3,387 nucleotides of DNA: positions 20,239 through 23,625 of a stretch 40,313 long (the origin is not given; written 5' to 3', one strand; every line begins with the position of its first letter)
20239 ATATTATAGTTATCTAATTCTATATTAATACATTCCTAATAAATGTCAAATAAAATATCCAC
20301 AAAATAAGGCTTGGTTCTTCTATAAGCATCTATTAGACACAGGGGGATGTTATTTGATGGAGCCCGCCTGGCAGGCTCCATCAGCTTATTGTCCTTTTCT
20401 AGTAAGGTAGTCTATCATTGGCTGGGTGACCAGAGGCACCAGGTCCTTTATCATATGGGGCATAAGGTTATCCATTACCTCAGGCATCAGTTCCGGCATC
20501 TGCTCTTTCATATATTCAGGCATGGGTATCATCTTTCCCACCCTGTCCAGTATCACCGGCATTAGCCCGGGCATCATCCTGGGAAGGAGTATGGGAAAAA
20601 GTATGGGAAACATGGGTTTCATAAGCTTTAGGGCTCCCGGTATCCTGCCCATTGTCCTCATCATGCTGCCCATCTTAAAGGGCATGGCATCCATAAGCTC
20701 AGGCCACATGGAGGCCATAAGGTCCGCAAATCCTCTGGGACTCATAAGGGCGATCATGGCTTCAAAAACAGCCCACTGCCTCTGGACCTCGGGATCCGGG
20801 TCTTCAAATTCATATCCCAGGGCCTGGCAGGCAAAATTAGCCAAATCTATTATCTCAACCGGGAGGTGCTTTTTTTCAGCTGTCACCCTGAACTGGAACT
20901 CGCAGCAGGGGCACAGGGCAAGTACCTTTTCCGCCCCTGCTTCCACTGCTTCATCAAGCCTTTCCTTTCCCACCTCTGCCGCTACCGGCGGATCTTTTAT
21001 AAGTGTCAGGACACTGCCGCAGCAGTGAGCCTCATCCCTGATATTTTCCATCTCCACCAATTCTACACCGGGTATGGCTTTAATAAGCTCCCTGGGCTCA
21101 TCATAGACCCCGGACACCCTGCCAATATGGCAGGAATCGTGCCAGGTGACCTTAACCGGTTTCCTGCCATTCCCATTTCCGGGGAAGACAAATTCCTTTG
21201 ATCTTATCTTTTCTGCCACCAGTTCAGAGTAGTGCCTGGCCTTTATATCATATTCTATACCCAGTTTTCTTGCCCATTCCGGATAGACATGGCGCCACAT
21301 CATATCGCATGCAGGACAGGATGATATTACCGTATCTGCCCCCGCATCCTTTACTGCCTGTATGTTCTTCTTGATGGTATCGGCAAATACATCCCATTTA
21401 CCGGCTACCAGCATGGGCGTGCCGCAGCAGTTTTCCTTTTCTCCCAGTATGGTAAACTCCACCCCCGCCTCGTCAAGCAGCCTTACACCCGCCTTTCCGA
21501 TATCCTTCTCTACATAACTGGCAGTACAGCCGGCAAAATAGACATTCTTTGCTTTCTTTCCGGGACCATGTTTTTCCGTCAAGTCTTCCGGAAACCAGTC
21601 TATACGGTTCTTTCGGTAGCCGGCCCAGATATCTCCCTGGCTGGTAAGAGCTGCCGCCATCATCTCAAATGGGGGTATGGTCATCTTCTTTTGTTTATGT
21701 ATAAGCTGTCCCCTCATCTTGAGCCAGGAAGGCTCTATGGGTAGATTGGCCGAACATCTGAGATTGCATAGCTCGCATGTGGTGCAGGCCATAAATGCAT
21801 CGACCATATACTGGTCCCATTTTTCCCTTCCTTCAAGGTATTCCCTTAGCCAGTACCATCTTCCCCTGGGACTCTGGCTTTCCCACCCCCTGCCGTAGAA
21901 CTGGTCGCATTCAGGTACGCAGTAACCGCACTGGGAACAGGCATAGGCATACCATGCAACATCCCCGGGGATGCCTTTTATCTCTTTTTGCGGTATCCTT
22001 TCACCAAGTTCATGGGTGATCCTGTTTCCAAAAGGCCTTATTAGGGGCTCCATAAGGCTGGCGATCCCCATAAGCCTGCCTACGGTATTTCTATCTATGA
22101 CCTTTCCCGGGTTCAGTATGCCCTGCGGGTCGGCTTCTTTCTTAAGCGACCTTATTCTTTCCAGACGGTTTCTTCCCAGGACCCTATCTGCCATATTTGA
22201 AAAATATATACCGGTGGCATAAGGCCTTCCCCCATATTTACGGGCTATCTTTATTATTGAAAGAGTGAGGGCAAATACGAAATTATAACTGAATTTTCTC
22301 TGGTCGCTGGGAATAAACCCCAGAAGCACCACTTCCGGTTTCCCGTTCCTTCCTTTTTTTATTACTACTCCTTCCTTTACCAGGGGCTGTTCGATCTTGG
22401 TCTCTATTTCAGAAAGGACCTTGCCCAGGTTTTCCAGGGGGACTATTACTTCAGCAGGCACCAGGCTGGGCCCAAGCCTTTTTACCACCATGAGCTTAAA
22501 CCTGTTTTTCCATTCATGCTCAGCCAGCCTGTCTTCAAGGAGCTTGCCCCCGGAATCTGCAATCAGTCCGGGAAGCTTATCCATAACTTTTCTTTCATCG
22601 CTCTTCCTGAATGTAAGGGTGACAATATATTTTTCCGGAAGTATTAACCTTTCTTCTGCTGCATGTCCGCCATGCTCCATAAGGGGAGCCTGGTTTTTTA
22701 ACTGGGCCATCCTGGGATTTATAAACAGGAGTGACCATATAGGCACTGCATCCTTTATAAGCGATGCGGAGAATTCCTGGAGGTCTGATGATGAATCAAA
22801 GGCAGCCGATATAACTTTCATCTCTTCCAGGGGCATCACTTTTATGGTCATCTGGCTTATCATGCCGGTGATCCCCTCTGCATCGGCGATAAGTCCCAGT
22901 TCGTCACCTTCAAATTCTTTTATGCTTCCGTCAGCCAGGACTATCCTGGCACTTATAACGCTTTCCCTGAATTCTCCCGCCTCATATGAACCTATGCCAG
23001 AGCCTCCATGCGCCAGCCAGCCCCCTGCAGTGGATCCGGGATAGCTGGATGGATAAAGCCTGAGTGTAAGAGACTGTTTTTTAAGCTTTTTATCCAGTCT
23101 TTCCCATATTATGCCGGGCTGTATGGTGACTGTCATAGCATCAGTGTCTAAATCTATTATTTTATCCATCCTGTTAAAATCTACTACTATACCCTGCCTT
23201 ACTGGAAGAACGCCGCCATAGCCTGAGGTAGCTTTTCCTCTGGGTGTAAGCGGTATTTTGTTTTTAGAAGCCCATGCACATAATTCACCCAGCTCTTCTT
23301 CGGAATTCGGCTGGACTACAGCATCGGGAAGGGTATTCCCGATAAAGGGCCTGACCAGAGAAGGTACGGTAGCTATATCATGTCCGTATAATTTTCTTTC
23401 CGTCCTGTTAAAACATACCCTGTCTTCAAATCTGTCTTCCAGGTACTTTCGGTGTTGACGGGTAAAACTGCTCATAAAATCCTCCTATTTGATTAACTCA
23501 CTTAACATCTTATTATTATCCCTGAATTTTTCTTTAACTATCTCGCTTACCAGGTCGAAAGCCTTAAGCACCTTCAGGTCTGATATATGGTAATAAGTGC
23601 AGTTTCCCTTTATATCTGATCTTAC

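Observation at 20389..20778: Extremely Met/Pro-rich C-terminal tail on an ArsR-linked FAD/Fe-S (GlcD+GlcF-like) oxidoreductase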

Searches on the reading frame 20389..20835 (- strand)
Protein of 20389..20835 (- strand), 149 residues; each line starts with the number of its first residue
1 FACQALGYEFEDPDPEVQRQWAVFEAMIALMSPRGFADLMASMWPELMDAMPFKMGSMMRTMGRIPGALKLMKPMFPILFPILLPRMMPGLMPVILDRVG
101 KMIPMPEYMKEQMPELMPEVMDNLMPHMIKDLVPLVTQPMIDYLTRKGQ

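Call 4: search_protein_families(library=pfam, proteins=[window:20389-20835:-], max_evalue=1)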
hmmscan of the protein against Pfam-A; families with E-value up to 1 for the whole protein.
window:20389-20835:- (149 aa): 1 family
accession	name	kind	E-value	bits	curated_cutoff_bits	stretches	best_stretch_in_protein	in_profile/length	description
PF24256.1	DUF7457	-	0.19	12.2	27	1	2-25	11-34/55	Family of unknown function (DUF7457)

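Call 6: search_protein_families(library=ncbifam, proteins=[window:20389-20835:-], max_evalue=1)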
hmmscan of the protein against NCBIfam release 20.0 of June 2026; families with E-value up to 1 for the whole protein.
window:20389-20835:- (149 aa): 0 families

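Call 18: search_protein_representatives(protein=window:20389-20808:-)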
Query: 140 residues. Proteins with E-value up to 0.001 (for the whole library): 198; up to 1e-10: 102; up to 1e-30: 16. The best 150 are listed.
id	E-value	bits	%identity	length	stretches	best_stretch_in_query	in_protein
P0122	1.7e-56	206.7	74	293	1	2-136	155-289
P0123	2.4e-55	203.0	72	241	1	1-138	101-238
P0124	3.5e-55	202.5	78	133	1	8-136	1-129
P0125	4.7e-55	202.1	72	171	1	1-139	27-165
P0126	5.1e-55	202.0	75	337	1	2-135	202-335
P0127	6.9e-55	201.5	73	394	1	1-136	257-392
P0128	4.0e-53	195.8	76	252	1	10-139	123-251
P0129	4.7e-52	192.4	69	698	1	2-137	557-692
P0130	8.7e-45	168.8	61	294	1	2-136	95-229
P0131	9.3e-43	162.2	59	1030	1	1-138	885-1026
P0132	1.3e-35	139.0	75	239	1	1-89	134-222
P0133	3.0e-35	137.9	72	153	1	1-94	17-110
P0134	8.6e-35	136.4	69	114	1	34-136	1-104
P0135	2.0e-34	135.2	53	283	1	3-137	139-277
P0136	6.6e-33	130.3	71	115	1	4-93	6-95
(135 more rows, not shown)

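Call 22: search_solved_structures(query=window:20389-20808:-, max_evalue=10)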
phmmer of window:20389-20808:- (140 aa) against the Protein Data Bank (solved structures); distinct sequences matched with E-value up to 10: 2.
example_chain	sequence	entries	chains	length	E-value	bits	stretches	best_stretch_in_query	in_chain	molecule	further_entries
9lq2_A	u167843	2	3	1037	0.15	15.8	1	19-90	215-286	Isoform 3 of NACHT, LRR and PYD domains-containing protein 7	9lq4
3e4w_A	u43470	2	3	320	0.95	13.1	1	17-65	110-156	Putative uncharacterized protein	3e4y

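Call 38: find_related_loci(query=window:20389-20808:-, collection=genome_contigs, flank=8000)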
Query window:20389-20808:- (140 aa) in genome_contigs; peptide patterns used: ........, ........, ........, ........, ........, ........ (x = any residue, [..] = any of these).
365 stretches matched a pattern; 320 encode a relative of the query (tblastn E <= 1e-3); the best 80 are kept; 80 distinct loci.
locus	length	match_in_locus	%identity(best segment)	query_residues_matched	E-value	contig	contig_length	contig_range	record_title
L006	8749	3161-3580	77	1-140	3e-71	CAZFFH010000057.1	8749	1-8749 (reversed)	MAG TPA_asm: uncultured Actinomycetota bacterium isolate SRP178699_co1_592 genome assembly, contig: NODE_11325_length_87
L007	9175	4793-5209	78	1-139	5e-70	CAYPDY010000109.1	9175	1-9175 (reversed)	MAG TPA_asm: uncultured Dehalococcoidia bacterium isolate SRP192927_co7_33 genome assembly, contig: NODE_15971_length_91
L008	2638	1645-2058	80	1-138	1e-70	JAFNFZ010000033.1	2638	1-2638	MAG: Chloroflexota bacterium isolate bin_27 PROKKA_contig000033, whole genome shotgun sequence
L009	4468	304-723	77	1-140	2e-69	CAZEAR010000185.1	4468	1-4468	MAG TPA_asm: uncultured Dehalococcoidales bacterium isolate binchicken_co294_169 genome assembly, contig: NODE_15499_len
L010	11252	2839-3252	78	1-138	5e-69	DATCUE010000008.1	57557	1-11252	MAG TPA_asm: Candidatus Methanoperedens sp. isolate SMAG_U7350 k141_110816, whole genome shotgun sequence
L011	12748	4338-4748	80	3-140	7e-69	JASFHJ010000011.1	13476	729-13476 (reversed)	MAG: Dehalococcoidia bacterium isolate D0608M20metaG_Bin_430 D0608M20metaG_FD_scaffold_201_c1, whole genome shotgun sequ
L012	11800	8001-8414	78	1-138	5e-69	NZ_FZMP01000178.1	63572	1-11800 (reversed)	Candidatus Methanoperedens nitroreducens isolate Mnv1, whole genome shotgun sequence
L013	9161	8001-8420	79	1-140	8e-69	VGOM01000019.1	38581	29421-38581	MAG: Chloroflexi bacterium isolate M_DeepCast_400m_m2_020 M_DeepCast_400m_m2_020_Ga0194112_10001168, whole genome shotgu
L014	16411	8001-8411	77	1-137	9e-69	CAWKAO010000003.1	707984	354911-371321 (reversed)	MAG: uncultured Actinomycetes bacterium isolate MFD09779.bin.1.47 genome assembly, contig: contig_30555, whole genome sh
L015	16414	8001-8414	78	1-138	5e-68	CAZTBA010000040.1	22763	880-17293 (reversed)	MAG TPA_asm: uncultured bacterium isolate SRP323688_co1_241 genome assembly, contig: NODE_3865_length_22763_cov_6.040338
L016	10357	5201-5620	72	1-140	1e-67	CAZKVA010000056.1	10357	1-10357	MAG TPA_asm: uncultured Actinomycetota bacterium isolate binchicken_co181_143 genome assembly, contig: NODE_12778_length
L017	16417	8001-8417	78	1-139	2e-67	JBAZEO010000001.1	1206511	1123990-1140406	MAG: Dehalococcoidia bacterium isolate SO_2017_LW3_128 NODE_3_length_1206511_cov_6.257372_LW162_2017, whole genome shotg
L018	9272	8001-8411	78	3-140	4e-67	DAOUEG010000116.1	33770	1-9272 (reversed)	MAG TPA_asm: Dehalococcoidales bacterium isolate N5_247 k139_540543, whole genome shotgun sequence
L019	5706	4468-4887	75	1-140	4e-67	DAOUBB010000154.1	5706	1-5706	MAG TPA_asm: Anaerolineae bacterium isolate H68_701 k101_251438, whole genome shotgun sequence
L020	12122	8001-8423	77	1-140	8e-67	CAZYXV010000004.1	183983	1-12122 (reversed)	MAG TPA_asm: uncultured Anaerolineae bacterium isolate binchicken_co26_194 genome assembly, contig: NODE_65_length_18398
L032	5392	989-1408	76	1-140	1e-66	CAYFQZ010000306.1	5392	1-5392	MAG TPA_asm: uncultured Ignavibacteria bacterium isolate ERP108616_co1_151 genome assembly, contig: k119_1872700, whole 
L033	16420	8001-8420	73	1-140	3e-66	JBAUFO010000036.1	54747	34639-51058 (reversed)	MAG: Candidatus Zixiibacteriota bacterium isolate MFD13088_ilm_asm_bin32 k127_286484, whole genome shotgun sequence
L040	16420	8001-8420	73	1-140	5e-66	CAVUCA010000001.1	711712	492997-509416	MAG: uncultured Chloroflexia bacterium isolate MFD00905.bin.2.93 genome assembly, contig: contig_19570, whole genome sho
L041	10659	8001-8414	76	1-138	5e-66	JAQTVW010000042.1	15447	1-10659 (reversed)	MAG: Dehalococcoidales bacterium isolate STB_97 NODE_9114_length_15447_cov_3.686097_Sandtown_B, whole genome shotgun seq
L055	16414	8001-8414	75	1-138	7e-65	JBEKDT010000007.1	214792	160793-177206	MAG: Desulfomonilia bacterium isolate SPRUCE 18 SPRUCE_18_7, whole genome shotgun sequence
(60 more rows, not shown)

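Call 49: predict_structure(alignment_id=A3)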
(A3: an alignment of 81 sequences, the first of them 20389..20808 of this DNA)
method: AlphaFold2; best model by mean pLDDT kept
length: 140 residues; sequences in the alignment: 81
mean_pLDDT: 86.7   pTM: 0.77
mean pLDDT of the five models: 86.7, 86.6, 83.4, 82.8, 82.5
residues with pLDDT >= 90: 60; 70-90: 74; 50-70: 5; < 50: 1
segments of 3 or more residues with pLDDT < 50: none
pLDDT, mean of each block of 10 residues (from residue 1): 70 79 91 93 90 89 90 90 91 84 87 87 92 82
secondary structure, 60 per line:
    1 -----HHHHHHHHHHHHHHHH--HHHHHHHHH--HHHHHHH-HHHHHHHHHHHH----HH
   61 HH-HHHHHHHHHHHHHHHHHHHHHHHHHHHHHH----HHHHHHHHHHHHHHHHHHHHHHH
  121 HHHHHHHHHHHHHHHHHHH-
elements in order: H6-21 H24-32 H35-41 H43-54 H59-62 H64-93 H98-139

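Call 51: fold_search(model_id=the predicted structure, library=pdb)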
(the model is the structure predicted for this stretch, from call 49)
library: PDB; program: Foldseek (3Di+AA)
matches with E <= 10: 0; with E <= 0.001: 0
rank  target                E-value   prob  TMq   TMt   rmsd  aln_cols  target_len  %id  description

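Call 78: search_solved_structures(query=A3, max_evalue=10)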
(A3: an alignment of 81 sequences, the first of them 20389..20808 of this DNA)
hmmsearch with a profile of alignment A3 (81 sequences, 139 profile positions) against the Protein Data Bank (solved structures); distinct sequences matched with E-value up to 10: 5.
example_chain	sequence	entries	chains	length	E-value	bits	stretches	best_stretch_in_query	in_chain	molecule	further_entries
7zb5_E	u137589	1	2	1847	0.076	16.5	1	55-131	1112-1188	Helicase-like protein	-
6g7e_B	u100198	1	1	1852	0.076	16.5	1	55-131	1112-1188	Helicase-like protein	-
7z7n_E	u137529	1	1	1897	0.078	16.5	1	55-131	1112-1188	Helicase-like protein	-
7z8s_E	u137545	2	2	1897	0.078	16.5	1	55-131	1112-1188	Helicase-like protein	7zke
3c2q_A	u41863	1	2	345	0.15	15.5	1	33-129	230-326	Uncharacterized conserved protein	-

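Call 83: search_protein_families(library=pfam, proteins=[L020:9633-10970:+, L033:8463-9392:+, L032:1451-2062:+, L040:13072-13638:-, L055:3115-3447:+, L041:3605-4858:+, L014:9379-9945:+, L040:3686-4681:+], max_evalue=0.00001)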
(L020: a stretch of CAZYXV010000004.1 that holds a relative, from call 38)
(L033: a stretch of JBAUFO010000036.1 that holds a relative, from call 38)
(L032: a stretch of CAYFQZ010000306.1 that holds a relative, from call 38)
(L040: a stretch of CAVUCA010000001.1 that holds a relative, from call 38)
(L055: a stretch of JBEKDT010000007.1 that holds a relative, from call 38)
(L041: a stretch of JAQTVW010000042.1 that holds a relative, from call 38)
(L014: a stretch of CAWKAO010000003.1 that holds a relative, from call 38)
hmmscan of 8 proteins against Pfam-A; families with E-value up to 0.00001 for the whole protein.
L020:9633-10970:+ (446 aa): 2 families
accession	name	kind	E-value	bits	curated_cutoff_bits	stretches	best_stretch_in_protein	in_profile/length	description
PF00072.30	Response_reg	-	3.9e-30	104.7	30.2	1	10-119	1-110/111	Response regulator receiver domain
PF00681.25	Plectin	-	1.8e-06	28.1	20.5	0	378-392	18-32/39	Plectin repeat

L033:8463-9392:+ (310 aa): 1 family
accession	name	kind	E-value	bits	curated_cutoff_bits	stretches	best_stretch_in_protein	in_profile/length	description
PF09924.15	LPG_synthase_C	-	1.4e-50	172.5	27.5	1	28-299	4-297/298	Phosphatidylglycerol lysyltransferase, C-terminal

L032:1451-2062:+ (204 aa): 4 families
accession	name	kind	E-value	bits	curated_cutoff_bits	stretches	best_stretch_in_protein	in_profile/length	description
PF03358.20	FMN_red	-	1.2e-13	51.3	24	1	1-145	1-141/152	NADPH-dependent FMN reductase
PF02525.22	Flavodoxin_2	-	1.4e-08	35.1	27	1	1-121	1-137/198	Flavodoxin-like fold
PF00258.30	Flavodoxin_1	-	2.8e-08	34.5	25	1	5-128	1-131/143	Flavodoxin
PF12724.12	Flavodoxin_5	-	2e-06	28.6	27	0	4-41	1-38/145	Flavodoxin domain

L040:13072-13638:- (189 aa): 2 families
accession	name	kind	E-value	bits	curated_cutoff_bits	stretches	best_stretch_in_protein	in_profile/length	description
PF03358.20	FMN_red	-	5.1e-12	46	24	1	41-98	47-110/152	NADPH-dependent FMN reductase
PF02525.22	Flavodoxin_2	-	3.5e-06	27.3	27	1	49-157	65-183/198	Flavodoxin-like fold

L055:3115-3447:+ (111 aa): 6 families
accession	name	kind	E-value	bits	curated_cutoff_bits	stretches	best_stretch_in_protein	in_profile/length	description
PF00085.26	Thioredoxin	-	2.2e-33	114.8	23.5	1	7-108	2-103/103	Thioredoxin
PF13098.12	Thioredoxin_2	-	9.8e-11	42.4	27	1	20-104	2-102/104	Thioredoxin-like domain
PF13905.12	Thioredoxin_8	-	8.6e-09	36.1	27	1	25-72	3-52/94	Thioredoxin-like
PF14595.12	Thioredoxin_9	-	1e-06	29.1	25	1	16-98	35-118/129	Thioredoxin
PF08534.16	Redoxin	-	1.9e-06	28.2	26.6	0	10-68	16-75/148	Redoxin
PF04756.19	OST3_OST6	-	9.9e-06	25.6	27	1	3-90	8-108/294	OST3 / OST6 family, transporter family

L041:3605-4858:+ (418 aa): 1 family
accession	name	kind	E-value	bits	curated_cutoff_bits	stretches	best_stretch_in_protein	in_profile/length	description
PF07690.21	MFS_1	-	5.2e-47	160.9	33.4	2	28-343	8-313/347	Major Facilitator Superfamily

L014:9379-9945:+ (189 aa): 1 family
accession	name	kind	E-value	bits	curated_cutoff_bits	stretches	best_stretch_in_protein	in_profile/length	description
PF01613.24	Flavin_Reduct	-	8.5e-23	81.6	27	1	12-171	4-148/153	Flavin reductase like domain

L040:3686-4681:+ (332 aa): 3 families
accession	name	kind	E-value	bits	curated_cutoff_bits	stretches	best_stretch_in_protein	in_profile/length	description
PF13602.12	ADH_zinc_N_2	-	7.5e-30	105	27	1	196-320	1-134/134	Zinc-binding dehydrogenase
PF00107.32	ADH_zinc_N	-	4.8e-14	52.9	31.8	1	166-240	2-84/129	Zinc-binding dehydrogenase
PF08240.17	ADH_N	-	1.1e-12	48.5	23.5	1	26-122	1-102/104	Alcohol dehydrogenase GroES-like domain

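Call 90: fold_search(model_id=the predicted structure, library=viral)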
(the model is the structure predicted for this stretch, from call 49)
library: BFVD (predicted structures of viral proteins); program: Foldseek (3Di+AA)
matches with E <= 10: 2; with E <= 0.001: 0
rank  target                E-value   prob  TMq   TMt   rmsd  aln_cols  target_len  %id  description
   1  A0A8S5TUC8            5.0e+00  0.02  0.16  0.05  20.3       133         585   16  Tape measure protein (Fragment) [Siphoviridae sp. ctWT735]
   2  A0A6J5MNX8            6.1e+00  0.02  0.16  0.12  24.1       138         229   14  Uncharacterized protein [uncultured Caudovirales phage]

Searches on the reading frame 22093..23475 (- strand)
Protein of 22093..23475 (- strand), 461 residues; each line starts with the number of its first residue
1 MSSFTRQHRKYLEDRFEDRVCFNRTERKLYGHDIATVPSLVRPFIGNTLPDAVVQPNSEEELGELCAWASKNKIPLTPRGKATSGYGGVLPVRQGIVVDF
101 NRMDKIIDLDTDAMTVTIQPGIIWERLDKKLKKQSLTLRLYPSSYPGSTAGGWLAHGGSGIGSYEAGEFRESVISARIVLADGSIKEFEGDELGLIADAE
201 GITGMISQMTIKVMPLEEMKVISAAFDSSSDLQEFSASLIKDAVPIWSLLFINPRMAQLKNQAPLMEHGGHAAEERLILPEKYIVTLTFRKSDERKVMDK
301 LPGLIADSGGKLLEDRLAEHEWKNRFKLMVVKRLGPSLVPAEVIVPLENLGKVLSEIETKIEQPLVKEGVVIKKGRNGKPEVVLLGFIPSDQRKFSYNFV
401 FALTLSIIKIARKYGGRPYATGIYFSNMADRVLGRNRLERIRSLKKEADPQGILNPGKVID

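Call 52: search_solved_structures(query=window:22093-23475:-, max_evalue=1e-15, show_alignments=3)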
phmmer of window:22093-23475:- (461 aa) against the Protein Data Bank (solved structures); distinct sequences matched with E-value up to 1e-15: 7.
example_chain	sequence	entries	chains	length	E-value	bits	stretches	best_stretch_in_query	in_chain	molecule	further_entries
8jdc_A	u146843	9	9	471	1e-25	93.4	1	50-460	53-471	Probable D-lactate dehydrogenase, mitochondrial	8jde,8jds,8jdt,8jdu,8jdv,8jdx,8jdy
8jdb_A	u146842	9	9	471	1.1e-25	93.3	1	50-460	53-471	Probable D-lactate dehydrogenase, mitochondrial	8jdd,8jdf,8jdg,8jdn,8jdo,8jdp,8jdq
6v42_A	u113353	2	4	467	2e-25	92.4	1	40-239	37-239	FAD/FMN-containing dehydrogenase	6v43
9qgz_A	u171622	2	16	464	2.6e-23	85.5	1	49-460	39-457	Glycolate oxidase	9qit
3pm9_A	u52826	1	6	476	5.7e-22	81.1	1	52-222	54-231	Putative oxidoreductase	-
2uuu_A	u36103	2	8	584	7.4e-22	80.7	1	37-216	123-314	ALKYLDIHYDROXYACETONEPHOSPHATE SYNTHASE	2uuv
7qh2_C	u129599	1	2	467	2.4e-18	69.1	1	48-245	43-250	Lactate dehydrogenase (NAD(+),ferredoxin) subunit LctD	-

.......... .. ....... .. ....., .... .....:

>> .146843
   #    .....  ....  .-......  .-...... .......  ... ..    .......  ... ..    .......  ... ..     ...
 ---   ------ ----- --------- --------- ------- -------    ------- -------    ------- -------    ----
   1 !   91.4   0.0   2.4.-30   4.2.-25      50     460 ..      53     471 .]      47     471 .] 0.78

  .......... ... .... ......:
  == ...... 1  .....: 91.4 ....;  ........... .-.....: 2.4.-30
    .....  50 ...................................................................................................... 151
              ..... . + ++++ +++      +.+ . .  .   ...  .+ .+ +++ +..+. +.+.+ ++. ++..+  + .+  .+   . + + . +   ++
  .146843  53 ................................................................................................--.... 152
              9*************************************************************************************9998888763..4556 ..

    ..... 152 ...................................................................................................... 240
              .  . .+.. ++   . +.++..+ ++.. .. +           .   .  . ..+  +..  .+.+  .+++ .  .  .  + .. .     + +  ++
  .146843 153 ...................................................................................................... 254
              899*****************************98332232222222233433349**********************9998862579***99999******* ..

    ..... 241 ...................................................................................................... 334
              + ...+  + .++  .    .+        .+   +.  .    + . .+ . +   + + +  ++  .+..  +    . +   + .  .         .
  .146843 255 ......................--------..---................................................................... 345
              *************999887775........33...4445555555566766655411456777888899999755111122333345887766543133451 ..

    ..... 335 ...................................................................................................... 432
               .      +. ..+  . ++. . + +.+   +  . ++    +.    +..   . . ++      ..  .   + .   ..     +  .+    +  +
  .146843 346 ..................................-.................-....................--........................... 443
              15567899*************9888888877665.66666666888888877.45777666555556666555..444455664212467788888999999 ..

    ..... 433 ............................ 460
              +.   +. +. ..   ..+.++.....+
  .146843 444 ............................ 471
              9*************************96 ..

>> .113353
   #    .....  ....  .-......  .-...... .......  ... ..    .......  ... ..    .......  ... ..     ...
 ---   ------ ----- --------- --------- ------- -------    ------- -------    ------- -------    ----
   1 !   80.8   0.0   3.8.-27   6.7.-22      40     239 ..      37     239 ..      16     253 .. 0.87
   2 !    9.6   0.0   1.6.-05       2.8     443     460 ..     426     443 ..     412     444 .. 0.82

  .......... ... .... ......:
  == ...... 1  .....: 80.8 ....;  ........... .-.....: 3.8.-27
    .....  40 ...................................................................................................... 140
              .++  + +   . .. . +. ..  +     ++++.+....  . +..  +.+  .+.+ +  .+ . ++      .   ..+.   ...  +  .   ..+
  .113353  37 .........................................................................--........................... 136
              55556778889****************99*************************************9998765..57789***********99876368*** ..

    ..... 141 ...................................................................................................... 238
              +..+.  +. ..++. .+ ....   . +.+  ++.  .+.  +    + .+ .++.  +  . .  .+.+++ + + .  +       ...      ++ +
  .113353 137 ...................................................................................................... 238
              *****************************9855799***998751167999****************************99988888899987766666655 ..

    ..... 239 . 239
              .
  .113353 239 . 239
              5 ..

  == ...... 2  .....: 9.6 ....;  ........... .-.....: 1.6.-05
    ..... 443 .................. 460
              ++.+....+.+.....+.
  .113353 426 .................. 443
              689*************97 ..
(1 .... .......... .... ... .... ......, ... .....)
